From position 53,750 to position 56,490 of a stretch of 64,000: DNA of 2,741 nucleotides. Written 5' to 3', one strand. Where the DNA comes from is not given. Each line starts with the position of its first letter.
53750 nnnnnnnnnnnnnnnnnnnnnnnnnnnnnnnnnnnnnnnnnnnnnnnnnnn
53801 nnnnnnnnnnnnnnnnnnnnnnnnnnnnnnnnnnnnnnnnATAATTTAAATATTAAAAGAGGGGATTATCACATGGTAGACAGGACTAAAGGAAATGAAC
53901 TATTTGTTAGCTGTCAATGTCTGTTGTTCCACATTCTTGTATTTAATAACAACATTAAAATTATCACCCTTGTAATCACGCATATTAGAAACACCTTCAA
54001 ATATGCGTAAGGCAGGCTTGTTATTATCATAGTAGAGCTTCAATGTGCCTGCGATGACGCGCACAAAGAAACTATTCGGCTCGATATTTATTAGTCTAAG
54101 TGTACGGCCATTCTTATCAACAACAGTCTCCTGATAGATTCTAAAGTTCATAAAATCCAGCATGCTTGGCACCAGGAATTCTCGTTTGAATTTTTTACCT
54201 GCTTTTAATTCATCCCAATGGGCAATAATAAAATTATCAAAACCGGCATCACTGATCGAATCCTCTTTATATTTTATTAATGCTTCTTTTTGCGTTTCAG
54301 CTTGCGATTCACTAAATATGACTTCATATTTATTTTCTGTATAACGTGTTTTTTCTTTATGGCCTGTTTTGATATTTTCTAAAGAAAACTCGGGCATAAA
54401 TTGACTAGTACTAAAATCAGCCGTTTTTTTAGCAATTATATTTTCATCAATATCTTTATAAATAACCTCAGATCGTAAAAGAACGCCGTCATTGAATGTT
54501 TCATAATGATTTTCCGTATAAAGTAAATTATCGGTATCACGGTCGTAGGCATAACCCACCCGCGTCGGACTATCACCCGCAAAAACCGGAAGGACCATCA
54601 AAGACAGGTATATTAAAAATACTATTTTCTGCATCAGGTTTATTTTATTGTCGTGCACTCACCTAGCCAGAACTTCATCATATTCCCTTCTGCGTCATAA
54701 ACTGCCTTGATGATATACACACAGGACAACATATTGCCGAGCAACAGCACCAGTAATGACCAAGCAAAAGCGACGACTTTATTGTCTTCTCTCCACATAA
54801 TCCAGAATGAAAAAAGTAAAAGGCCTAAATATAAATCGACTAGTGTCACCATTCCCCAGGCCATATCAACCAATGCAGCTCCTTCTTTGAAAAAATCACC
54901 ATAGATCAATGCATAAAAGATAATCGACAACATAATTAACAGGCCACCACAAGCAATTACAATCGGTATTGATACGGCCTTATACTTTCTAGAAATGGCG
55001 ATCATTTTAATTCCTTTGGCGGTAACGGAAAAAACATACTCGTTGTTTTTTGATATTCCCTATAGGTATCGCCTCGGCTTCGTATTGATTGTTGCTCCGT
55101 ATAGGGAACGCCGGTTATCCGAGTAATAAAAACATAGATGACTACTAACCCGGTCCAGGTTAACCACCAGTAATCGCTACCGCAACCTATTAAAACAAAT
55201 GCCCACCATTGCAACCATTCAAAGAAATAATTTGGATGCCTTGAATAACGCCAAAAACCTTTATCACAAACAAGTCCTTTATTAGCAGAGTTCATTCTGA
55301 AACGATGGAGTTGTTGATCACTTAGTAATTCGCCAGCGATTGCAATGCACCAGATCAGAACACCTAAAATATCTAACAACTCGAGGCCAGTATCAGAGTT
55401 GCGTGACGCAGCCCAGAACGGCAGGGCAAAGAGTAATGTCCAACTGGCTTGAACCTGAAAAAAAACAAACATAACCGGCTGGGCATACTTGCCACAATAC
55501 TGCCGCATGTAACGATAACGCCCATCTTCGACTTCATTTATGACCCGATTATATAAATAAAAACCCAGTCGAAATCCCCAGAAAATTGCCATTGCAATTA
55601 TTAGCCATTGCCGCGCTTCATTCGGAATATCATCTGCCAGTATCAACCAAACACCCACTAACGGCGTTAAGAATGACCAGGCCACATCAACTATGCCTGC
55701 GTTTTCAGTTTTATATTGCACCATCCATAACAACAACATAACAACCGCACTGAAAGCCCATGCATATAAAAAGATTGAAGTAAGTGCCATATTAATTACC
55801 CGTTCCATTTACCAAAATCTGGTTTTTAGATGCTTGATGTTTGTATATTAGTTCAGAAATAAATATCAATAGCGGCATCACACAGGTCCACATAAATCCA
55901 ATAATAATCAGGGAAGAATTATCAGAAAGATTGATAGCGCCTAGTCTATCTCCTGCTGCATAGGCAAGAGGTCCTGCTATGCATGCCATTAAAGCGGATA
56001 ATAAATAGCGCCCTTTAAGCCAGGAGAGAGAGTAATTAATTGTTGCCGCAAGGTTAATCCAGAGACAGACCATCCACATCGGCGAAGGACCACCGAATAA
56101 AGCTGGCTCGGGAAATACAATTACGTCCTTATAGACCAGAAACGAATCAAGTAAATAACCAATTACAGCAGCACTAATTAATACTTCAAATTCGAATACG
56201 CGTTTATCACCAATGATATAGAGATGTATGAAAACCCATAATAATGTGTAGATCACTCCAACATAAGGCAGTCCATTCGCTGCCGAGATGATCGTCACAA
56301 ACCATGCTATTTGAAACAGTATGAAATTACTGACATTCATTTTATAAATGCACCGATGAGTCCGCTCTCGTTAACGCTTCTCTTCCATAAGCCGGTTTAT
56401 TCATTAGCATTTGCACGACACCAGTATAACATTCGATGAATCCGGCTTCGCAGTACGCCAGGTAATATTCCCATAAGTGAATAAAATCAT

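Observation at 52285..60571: Ten-gene lipid-modification operon resembling bacterial furan / methylated fatty-acid pathways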

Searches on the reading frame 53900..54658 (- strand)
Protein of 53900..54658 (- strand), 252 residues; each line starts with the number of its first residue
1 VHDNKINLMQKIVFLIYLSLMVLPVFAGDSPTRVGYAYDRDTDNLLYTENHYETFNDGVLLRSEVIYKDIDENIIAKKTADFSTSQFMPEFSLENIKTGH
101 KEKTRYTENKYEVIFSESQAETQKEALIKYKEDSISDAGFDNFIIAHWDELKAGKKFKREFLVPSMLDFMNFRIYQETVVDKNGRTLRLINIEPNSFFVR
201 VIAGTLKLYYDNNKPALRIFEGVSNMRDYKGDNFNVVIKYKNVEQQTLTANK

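Call 3: search_protein_families(library=pfam, proteins=[window:53900-54658:-], max_evalue=0.01)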
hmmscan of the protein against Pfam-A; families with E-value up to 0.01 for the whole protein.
window:53900-54658:- (252 aa): 0 families

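Call 11: search_protein_families(library=ncbifam, proteins=[window:53900-54658:-], max_evalue=0.001)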
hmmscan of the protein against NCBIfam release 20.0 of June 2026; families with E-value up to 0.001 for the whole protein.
window:53900-54658:- (252 aa): 0 families

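Call 55: search_solved_structures(query=window:53900-54658:-, max_evalue=5)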
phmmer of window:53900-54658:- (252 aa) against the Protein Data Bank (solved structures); distinct sequences matched with E-value up to 5: 0.

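Call 64: find_homologous_proteins(query=window:53900-54634:-, max_evalue=0.001)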
Query window:53900-54634:- (244 aa): 47 proteins with E <= 0.001 among 337 candidates.
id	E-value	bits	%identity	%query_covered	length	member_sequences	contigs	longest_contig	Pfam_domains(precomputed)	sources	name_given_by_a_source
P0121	6.6e-149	512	100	95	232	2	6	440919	-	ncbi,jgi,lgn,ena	jgi:hypothetical protein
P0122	3.6e-121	422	81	95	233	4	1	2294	-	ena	-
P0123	1.2e-119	417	76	100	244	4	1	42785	-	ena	-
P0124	1.2e-117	410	80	95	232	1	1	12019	-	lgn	-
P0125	1.1e-105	371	68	100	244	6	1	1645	-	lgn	-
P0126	3.0e-104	366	68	100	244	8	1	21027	-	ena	-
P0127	2.5e-103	363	68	100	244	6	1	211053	-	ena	-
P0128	8.7e-103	361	67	98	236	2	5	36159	-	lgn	-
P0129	1.5e-101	357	69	95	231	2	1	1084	-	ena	-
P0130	2.7e-101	356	66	100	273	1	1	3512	-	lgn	-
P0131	2.8e-101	356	69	95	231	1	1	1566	-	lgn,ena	-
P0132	2.5e-100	353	64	100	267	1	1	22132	-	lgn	-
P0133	4.1e-100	353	66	100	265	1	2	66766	-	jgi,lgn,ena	-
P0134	4.2e-96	340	64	97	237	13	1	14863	-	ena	-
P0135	5.9e-96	339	65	96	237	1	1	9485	-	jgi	-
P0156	1.6e-73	266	49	100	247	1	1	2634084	-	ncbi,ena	-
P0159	1.1e-68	250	48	96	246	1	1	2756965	-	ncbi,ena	-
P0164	2.0e-61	226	46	93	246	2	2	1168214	-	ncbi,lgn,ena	-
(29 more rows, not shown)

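Call 65: find_encoding_contigs(protein=P0164, flank=10000, max_places=1)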
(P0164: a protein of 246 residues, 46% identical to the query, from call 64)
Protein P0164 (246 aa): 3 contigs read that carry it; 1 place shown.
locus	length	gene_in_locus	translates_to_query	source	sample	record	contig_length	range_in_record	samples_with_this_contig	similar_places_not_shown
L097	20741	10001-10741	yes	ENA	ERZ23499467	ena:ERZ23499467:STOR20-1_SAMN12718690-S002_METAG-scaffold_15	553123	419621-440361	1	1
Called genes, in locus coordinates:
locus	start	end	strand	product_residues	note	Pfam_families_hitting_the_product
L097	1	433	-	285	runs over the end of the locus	-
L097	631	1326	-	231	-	PF01227:GTP_cyclohydroI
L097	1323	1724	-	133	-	PF02152:FolB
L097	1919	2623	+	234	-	PF00072:Response_reg, PF00486:Trans_reg_C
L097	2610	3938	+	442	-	PF00512:HisKA, PF02518:HATPase_c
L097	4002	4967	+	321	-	PF00487:FA_desaturase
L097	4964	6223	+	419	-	PF01266:DAO (weak), PF01593:Amino_oxidase, PF13450:NAD_binding_8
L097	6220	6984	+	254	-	PF07103:DUF1365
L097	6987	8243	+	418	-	PF02353:CMAS, PF13489:Methyltransf_23, PF13649:Methyltransf_25, PF13847:Methyltransf_31, PF08241:Methyltransf_11, PF08242:Methyltransf_12 (weak)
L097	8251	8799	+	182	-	PF11086:DUF2878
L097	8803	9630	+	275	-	PF06966:DUF1295, PF02544:Steroid_dh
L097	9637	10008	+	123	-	PF07343:DUF1475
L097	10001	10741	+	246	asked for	-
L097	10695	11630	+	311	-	PF12146:Hydrolase_4, PF00561:Abhydrolase_1, PF12697:Abhydrolase_6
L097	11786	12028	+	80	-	-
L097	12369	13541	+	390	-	PF22660:RS_preATP-grasp-like, PF02222:ATP-grasp, PF17769:PurK_C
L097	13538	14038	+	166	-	PF00731:AIRC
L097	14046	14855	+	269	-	PF00106:adh_short, PF08659:KR, PF23441:SDR (weak), PF13561:adh_short_C2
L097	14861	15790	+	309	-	PF00111:Fer2, PF00211:Guanylate_cyc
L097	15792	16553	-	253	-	PF03328:HpcH_HpaI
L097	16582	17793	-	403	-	PF02746:MR_MLE_N, PF13378:MR_MLE_C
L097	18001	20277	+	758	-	PF07715:Plug, PF00593:TonB_dep_Rec_b-barrel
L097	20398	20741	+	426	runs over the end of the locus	PF12228:DUF3604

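Call 66: find_encoding_contigs(protein=P0156, flank=10000, max_places=1)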
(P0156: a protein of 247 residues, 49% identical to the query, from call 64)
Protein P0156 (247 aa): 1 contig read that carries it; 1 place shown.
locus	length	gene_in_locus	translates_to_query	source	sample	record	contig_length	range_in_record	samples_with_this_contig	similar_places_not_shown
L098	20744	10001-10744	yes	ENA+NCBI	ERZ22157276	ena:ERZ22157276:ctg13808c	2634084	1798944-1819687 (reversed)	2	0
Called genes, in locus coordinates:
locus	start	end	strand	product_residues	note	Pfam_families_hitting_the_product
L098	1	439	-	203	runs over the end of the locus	PF08241:Methyltransf_11, PF08242:Methyltransf_12 (weak), PF13649:Methyltransf_25, PF13847:Methyltransf_31 (weak)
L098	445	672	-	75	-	-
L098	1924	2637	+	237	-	PF00072:Response_reg, PF00486:Trans_reg_C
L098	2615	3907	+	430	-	PF00512:HisKA, PF02518:HATPase_c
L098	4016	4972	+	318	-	PF00487:FA_desaturase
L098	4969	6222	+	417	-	PF01266:DAO (faint), PF01593:Amino_oxidase, PF13450:NAD_binding_8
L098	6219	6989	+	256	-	PF07103:DUF1365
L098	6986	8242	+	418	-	PF02353:CMAS, PF13489:Methyltransf_23, PF08241:Methyltransf_11, PF08242:Methyltransf_12 (weak), PF13649:Methyltransf_25, PF13847:Methyltransf_31 (faint)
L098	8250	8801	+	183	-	PF11086:DUF2878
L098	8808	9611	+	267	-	PF06966:DUF1295, PF02544:Steroid_dh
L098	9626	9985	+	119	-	PF07343:DUF1475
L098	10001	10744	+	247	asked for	-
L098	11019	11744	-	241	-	PF03797:Autotransporter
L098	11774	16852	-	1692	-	-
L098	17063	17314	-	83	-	-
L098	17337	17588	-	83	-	-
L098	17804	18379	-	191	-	-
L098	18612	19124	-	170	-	PF25559:DUF7931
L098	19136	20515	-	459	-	PF00206:Lyase_1, PF08328:ASL_C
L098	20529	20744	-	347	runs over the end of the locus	PF00248:Aldo_ket_red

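Call 67: find_encoding_contigs(protein=P0159, flank=10000, max_places=1)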
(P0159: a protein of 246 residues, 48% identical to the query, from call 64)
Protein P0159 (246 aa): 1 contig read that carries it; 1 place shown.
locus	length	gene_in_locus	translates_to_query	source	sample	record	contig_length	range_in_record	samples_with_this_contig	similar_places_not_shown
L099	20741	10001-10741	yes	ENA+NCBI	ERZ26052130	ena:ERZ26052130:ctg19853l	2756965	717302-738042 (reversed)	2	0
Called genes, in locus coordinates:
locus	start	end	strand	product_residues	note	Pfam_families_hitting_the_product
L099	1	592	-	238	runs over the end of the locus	PF00106:adh_short, PF08659:KR (weak), PF13561:adh_short_C2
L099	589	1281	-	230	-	PF01227:GTP_cyclohydroI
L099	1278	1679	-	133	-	PF02152:FolB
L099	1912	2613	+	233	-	PF00072:Response_reg, PF00486:Trans_reg_C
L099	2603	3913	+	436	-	PF00512:HisKA, PF02518:HATPase_c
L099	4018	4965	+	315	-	PF00487:FA_desaturase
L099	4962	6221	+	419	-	PF01266:DAO (weak), PF01593:Amino_oxidase, PF13450:NAD_binding_8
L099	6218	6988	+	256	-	PF07103:DUF1365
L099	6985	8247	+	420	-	PF02353:CMAS, PF13489:Methyltransf_23, PF08241:Methyltransf_11, PF08242:Methyltransf_12, PF13649:Methyltransf_25, PF13847:Methyltransf_31 (faint)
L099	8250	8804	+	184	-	PF11086:DUF2878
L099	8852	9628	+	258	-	PF06966:DUF1295, PF02544:Steroid_dh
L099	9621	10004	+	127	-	PF07343:DUF1475 (weak)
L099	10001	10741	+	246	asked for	-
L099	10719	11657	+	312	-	PF12146:Hydrolase_4, PF00561:Abhydrolase_1, PF00975:Thioesterase (weak), PF12697:Abhydrolase_6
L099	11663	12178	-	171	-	PF08534:Redoxin, PF00578:AhpC-TSA, PF00085:Thioredoxin, PF13098:Thioredoxin_2, PF13905:Thioredoxin_8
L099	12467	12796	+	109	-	PF02699:YajC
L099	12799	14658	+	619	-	PF13721:SecD-TM1, PF21760:SecD_1st, PF22599:SecDF_P1_head, PF02355:SecD_SecF_C, PF03176:MMPL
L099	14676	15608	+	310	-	PF07549:Sec_GG, PF02355:SecD_SecF_C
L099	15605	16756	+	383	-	PF00389:2-Hacid_dh, PF02826:2-Hacid_dh_C, PF11890:DUF3410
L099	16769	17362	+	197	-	PF00551:Formyl_trans_N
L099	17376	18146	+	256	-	PF00797:Acetyltransf_2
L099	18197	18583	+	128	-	PF00903:Glyoxalase, PF12681:Glyoxalase_2 (weak), PF13669:Glyoxalase_4, PF18029:Glyoxalase_6 (weak)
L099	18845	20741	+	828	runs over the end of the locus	PF03176:MMPL, PF02355:SecD_SecF_C (faint), PF12349:Sterol-sensing (weak), PF03176:MMPL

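Call 107: search_protein_families(library=pfam, alignment_id=A2, max_evalue=1)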
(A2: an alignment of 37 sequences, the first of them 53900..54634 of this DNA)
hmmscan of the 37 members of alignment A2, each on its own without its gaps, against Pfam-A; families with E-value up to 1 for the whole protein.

A. member 1, window:53900-54634:- (244 aa): 0 families

B. families by the number of members that match (of 37 scanned): 13 families
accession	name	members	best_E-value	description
PF11866.13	DUF3386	2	0.031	Protein of unknown function (DUF3386)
PF18343.7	SH3_14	1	0.012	Dda helicase SH3 domain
PF20157.4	Maf_flag10_N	1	0.014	Glycosyltransferase Maf N-terminal domain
PF03394.18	Pox_E8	1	0.064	Poxvirus E8 protein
PF10703.15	MoaF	1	0.068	MoaF N-terminal domain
PF04275.20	P-mevalo_kinase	1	0.082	Phosphomevalonate kinase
PF13130.11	DUF3952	1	0.11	Domain of unknown function (DUF3952)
PF14799.11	FAM195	1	0.16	FAM195 family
PF17393.7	DUF5402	1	0.2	Family of unknown function (DUF5402)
PF13677.11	MotB_plug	1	0.2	Membrane MotB of proton-channel complex MotA/MotB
PF15687.10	NRIP1_repr_1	1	0.22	Nuclear receptor-interacting protein 1 repression 1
PF11173.13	DUF2960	1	0.26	Protein of unknown function (DUF2960)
PF16277.11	DUF4926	1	0.27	Domain of unknown function (DUF4926)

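Call 108: search_solved_structures(query=A2, max_evalue=10)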
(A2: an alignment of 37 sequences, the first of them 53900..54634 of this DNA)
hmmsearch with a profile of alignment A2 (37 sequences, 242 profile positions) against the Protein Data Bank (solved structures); distinct sequences matched with E-value up to 10: 0.

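Call 109: search_protein_families(library=pfam, proteins=[L097:9637-10008:+, L098:9626-9985:+, L097:10695-11630:+], max_evalue=0.01)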
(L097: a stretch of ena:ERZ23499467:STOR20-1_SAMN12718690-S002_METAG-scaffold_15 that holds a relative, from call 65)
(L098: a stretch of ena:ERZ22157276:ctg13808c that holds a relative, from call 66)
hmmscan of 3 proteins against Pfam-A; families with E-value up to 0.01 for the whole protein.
L097:9637-10008:+ (123 aa): 1 family
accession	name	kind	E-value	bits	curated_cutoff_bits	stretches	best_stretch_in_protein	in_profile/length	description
PF07343.16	DUF1475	-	4.6e-12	46.7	22.3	1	13-104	12-100/236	Protein of unknown function (DUF1475)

L098:9626-9985:+ (119 aa): 2 families
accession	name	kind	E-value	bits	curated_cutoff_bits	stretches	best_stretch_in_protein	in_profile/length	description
PF07343.16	DUF1475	-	4.9e-08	33.5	22.3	1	16-102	12-95/236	Protein of unknown function (DUF1475)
PF11446.13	DUF2897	-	0.0034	17.7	25.2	1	82-102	5-25/54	Protein of unknown function (DUF2897)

L097:10695-11630:+ (311 aa): 4 families
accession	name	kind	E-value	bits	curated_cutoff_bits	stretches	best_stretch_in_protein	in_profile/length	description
PF00561.26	Abhydrolase_1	-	1.5e-13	51.4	25.8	1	62-165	1-104/245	alpha/beta hydrolase fold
PF12697.13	Abhydrolase_6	-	5.7e-13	50.5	26.3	1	69-300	6-217/217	Alpha/beta hydrolase family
PF12146.15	Hydrolase_4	-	8e-09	35.6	27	1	63-159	6-107/239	Serine aminopeptidase, S33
PF00975.26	Thioesterase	-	3.9e-05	24.4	26.4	1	73-150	12-88/226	Thioesterase domain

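Call 115: predict_structure(alignment_id=A2)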
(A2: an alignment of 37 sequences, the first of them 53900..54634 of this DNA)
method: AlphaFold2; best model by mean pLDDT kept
length: 244 residues; sequences in the alignment: 37
mean_pLDDT: 89.4   pTM: 0.81
mean pLDDT of the five models: 89.4, 88.6, 87.8, 87.8, 86.4
residues with pLDDT >= 90: 175; 70-90: 51; 50-70: 11; < 50: 7
segments of 3 or more residues with pLDDT < 50: 238-244
pLDDT, mean of each block of 10 residues (from residue 1): 80 62 92 97 92 95 96 94 95 93 92 91 91 95 97 92 95 94 89 82 96 93 92 70 38
secondary structure, 60 per line:
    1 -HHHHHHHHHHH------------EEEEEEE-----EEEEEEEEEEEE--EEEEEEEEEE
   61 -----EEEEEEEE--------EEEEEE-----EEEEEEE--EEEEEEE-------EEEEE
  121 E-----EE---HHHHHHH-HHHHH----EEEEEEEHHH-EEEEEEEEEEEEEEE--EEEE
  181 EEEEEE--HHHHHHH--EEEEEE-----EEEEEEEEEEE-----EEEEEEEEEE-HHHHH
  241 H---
elements in order: H2-12 E25-31 E37-48 E51-60 E66-73 E82-87 E93-99 E102-108 E116-121 H132-138 H140-144 E149-155 E160-174 E177-186 H189-195 E198-203 E209-219 E225-234 H236-241

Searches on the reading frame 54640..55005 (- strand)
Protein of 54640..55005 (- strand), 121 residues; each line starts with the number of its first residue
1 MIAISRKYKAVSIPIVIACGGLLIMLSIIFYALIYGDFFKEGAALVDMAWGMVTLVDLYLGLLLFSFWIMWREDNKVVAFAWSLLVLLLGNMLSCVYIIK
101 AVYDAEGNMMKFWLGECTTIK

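Call 3: search_protein_families(library=pfam, proteins=[window:54640-55005:-], max_evalue=0.01)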
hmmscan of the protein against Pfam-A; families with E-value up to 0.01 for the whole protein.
window:54640-55005:- (121 aa): 1 family
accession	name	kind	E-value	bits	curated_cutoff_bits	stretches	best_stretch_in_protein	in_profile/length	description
PF07343.16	DUF1475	-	6e-07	29.9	22.3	1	16-104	13-98/236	Protein of unknown function (DUF1475)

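Call 11: search_protein_families(library=ncbifam, proteins=[window:54640-55005:-], max_evalue=0.001)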
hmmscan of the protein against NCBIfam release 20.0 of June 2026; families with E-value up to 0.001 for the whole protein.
window:54640-55005:- (121 aa): 0 families

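Call 109: search_protein_families(library=pfam, proteins=[window:54640-55005:-], max_evalue=0.01)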
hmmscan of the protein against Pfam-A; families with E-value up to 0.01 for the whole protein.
window:54640-55005:- (121 aa): 1 family
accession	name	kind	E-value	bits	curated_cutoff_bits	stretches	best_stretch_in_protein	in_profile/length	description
PF07343.16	DUF1475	-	6e-07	29.9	22.3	1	16-104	13-98/236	Protein of unknown function (DUF1475)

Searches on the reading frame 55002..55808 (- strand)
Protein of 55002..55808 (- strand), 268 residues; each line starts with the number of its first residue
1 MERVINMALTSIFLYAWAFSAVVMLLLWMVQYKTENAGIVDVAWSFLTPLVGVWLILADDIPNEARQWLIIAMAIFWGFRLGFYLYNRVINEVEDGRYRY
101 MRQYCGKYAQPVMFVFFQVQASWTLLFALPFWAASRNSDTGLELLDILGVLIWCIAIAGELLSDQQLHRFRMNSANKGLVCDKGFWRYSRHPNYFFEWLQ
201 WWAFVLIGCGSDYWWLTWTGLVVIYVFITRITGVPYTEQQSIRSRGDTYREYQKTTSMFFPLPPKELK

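Call 3: search_protein_families(library=pfam, proteins=[window:55002-55808:-], max_evalue=0.01)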
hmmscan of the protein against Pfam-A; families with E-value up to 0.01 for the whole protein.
window:55002-55808:- (268 aa): 5 families
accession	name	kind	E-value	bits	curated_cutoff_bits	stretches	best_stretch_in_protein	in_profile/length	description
PF06966.17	DUF1295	-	5.9e-62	209.7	20.4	1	27-256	1-235/235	Protein of unknown function (DUF1295)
PF02544.21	Steroid_dh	-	1.2e-07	32.2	22.6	1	144-208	40-104/150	3-oxo-5-alpha-steroid 4-dehydrogenase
PF04140.19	ICMT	-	0.0019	19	24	1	153-231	14-86/95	Isoprenylcysteine carboxyl methyltransferase (ICMT) family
PF04191.18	PEMT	-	0.0023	18.8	25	1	180-230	42-90/105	Phospholipid methyltransferase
PF01222.22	ERG4_ERG24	-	0.0035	16.6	27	1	176-255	348-422/432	Ergosterol biosynthesis ERG4/ERG24 family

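Call 11: search_protein_families(library=ncbifam, proteins=[window:55002-55808:-], max_evalue=0.001)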
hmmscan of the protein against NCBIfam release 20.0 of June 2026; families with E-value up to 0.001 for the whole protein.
window:55002-55808:- (268 aa): 2 families
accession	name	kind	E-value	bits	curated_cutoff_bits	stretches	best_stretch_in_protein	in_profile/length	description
NF040696.1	isopcys_mtase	equivalog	9.5e-05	22.3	160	1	180-261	112-188/190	protein-S-isoprenylcysteine O-methyltransferase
NF045656.1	MeththiolMtaseMddA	equivalog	0.00049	19.4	270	1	165-261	150-238/238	methanethiol S-methyltransferase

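Call 90: search_solved_structures(query=window:55002-55808:-, max_evalue=0.1)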
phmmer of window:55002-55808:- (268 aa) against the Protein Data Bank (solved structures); distinct sequences matched with E-value up to 0.1: 1.
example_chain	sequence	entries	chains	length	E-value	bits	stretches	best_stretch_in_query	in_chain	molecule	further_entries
4a2n_B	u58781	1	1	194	0.0042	19.6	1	181-261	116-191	ISOPRENYLCYSTEINE CARBOXYL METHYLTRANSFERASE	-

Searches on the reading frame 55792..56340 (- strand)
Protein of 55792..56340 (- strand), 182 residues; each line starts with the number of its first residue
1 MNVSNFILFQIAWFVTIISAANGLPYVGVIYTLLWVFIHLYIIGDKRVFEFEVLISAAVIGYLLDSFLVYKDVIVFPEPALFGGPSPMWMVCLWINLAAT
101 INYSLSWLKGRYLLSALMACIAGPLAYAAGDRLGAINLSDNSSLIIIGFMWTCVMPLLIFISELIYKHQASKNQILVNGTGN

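Call 3: search_protein_families(library=pfam, proteins=[window:55792-56340:-], max_evalue=0.01)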
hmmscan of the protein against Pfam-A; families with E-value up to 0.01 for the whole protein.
window:55792-56340:- (182 aa): 2 families
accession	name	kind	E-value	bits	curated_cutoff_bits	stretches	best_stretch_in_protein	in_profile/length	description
PF11086.13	DUF2878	-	3.9e-37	128.3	27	1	3-157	2-154/154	Protein of unknown function (DUF2878)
PF22497.1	DUF6989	-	0.0027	17.9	27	1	72-126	12-69/146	Domain of unknown function (DUF6989)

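Call 11: search_protein_families(library=ncbifam, proteins=[window:55792-56340:-], max_evalue=0.001)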
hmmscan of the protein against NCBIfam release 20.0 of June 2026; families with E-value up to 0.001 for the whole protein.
window:55792-56340:- (182 aa): 0 families
